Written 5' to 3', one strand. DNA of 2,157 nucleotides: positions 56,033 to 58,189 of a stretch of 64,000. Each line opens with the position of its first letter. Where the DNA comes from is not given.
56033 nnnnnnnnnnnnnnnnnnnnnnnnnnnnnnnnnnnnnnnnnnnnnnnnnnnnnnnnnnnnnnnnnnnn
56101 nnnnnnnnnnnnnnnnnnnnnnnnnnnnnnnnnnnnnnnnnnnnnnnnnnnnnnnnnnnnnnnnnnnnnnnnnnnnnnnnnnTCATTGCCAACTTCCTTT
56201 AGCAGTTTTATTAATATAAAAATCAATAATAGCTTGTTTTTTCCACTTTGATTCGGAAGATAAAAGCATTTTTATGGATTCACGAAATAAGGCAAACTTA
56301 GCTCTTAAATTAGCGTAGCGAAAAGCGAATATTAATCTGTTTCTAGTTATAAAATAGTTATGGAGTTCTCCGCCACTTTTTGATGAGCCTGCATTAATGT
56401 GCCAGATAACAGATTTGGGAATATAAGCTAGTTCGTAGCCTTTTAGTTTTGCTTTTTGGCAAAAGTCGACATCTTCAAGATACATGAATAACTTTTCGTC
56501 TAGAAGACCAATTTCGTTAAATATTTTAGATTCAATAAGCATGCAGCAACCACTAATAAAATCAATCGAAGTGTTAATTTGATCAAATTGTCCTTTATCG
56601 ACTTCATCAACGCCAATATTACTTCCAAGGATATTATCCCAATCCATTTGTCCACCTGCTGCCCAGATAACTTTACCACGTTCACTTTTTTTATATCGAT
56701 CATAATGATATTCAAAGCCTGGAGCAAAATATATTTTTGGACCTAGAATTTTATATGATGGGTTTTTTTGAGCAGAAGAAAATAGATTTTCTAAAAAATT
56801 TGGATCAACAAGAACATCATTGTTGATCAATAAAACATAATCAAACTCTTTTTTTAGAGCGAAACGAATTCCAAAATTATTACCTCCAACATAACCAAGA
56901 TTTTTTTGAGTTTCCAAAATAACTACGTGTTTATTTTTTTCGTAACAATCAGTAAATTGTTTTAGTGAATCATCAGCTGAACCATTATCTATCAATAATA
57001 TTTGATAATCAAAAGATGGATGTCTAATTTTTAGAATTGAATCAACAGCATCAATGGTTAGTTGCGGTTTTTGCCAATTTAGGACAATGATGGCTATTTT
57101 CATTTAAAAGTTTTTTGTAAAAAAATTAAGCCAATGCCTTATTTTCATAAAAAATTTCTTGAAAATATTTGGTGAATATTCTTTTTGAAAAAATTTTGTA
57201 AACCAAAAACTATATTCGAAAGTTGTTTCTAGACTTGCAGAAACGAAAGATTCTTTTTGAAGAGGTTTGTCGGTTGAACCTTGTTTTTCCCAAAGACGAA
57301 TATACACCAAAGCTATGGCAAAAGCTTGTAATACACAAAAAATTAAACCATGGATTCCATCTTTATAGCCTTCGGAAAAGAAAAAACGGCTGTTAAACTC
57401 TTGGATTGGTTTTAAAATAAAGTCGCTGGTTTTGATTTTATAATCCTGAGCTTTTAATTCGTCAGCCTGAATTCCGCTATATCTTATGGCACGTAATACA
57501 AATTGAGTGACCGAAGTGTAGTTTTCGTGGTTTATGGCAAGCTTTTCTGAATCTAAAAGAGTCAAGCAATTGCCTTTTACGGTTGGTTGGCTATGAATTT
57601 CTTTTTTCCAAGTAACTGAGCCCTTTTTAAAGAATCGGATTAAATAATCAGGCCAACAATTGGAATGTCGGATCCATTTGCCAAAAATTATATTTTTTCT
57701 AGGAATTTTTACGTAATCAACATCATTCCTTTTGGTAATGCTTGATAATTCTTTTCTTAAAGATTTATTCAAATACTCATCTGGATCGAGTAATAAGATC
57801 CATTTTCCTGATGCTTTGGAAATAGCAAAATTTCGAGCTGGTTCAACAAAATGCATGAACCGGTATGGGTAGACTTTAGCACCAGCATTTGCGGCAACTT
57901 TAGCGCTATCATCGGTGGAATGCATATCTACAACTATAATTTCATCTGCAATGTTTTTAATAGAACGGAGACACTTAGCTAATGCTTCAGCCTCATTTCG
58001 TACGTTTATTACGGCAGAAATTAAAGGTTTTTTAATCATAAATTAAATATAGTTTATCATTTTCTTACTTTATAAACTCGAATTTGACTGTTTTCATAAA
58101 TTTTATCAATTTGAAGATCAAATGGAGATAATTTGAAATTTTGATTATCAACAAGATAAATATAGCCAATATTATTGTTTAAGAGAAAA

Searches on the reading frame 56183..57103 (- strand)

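Call 7: search_protein_families(library=pfam, proteins=[window:56183-57103:-], max_evalue=0.001)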
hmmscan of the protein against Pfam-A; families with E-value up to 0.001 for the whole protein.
window:56183-57103:- (306 aa): 4 families
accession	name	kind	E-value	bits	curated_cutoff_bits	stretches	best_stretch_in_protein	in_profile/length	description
PF00535.33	Glycos_transf_2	-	2.4e-16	60.6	23.3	1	5-197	2-166/168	Glycosyl transferase family 2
PF13641.12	Glyco_tranf_2_3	-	2.8e-14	54.1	27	1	3-238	3-214/230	Glycosyltransferase like family 2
PF13632.12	Glyco_trans_2_3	-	1.6e-06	28.5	27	1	89-235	1-120/198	Glycosyl transferase family group 2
PF10111.15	Glyco_tranf_2_2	-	0.00013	22.1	27.3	0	24-112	20-107/276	Glycosyltransferase like family 2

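Call 73: search_protein_families(library=ncbifam, proteins=[window:56183-57103:-], max_evalue=0.00001)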
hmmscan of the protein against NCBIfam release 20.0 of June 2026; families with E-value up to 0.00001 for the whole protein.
window:56183-57103:- (306 aa): 8 families
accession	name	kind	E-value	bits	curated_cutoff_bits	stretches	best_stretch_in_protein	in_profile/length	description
TIGR01556.1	rhamnosyltran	subfamily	1.9e-17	63.4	200.55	1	33-242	22-206/281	rhamnosyltransferase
TIGR03937.1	PgaC_IcaA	equivalog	8.6e-15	54.6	422.3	1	2-117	46-156/407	poly-beta-1,6-N-acetyl-D-glucosamine synthase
NF038299.1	EPS_HpsN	equivalog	1.4e-08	34.1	425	1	2-238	2-223/317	hormogonium polysaccharide biosynthesis glycosyltransferase HpsN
TIGR03965.1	mycofact_glyco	equivalog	2e-08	33.5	280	0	180-235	226-280/467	mycofactocin biosynthesis glycosyltransferase MftF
NF041875.1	EPS_EpsD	equivalog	8.7e-07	28.6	370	0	29-122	27-115/325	exopolysaccharide biosynthesis glycosyltransferase EpsD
NF050113.1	gal_furan_GlfT1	equivalog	3.5e-06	26.5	330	0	6-114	4-108/290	galactofuranosyltransferase GlfT1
TIGR03111.1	glyc2_xrt_Gpos1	hypoth_equivalog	6.9e-06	25.1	363.95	1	3-120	51-165/439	TIGR03111 family XrtG-associated glycosyltransferase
NF007482.0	PRK10073.1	equivalog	7.5e-06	25.2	423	1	18-114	23-113/334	glycosyltransferase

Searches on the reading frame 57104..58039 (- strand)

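Call 7: search_protein_families(library=pfam, proteins=[window:57104-58039:-], max_evalue=0.001)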
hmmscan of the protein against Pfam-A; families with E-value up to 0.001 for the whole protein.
window:57104-58039:- (311 aa): 2 families
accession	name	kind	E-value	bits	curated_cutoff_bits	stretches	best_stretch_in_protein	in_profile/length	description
PF00535.33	Glycos_transf_2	-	3.6e-18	66.5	23.3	1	8-148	1-149/168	Glycosyl transferase family 2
PF13704.12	Glyco_tranf_2_4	-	6.4e-07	30.2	27.5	1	14-94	1-88/98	Glycosyl transferase family 2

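Call 73: search_protein_families(library=ncbifam, proteins=[window:57104-58039:-], max_evalue=0.00001)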
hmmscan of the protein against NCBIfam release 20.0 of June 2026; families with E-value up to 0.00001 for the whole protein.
window:57104-58039:- (311 aa): 5 families
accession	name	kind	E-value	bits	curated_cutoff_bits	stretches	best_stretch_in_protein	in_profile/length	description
TIGR04195.1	S_glycosyl_SunS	equivalog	8.1e-12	44.7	350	1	4-174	56-224/421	SunS family peptide S-glycosyltransferase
TIGR04283.1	glyco_like_mftF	equivalog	1e-09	38.3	182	1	7-106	1-101/221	TIGR04283 family arsenosugar biosynthesis glycosyltransferase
NF007482.0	PRK10073.1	equivalog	1.1e-09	37.7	423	1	3-111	4-119/334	glycosyltransferase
NF010496.0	PRK13915.1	equivalog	4.3e-08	32.6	262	1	6-58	32-90/307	glucosyl-3-phosphoglycerate synthase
TIGR03111.1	glyc2_xrt_Gpos1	hypoth_equivalog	9.7e-07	27.9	363.95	1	3-97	47-151/439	TIGR03111 family XrtG-associated glycosyltransferase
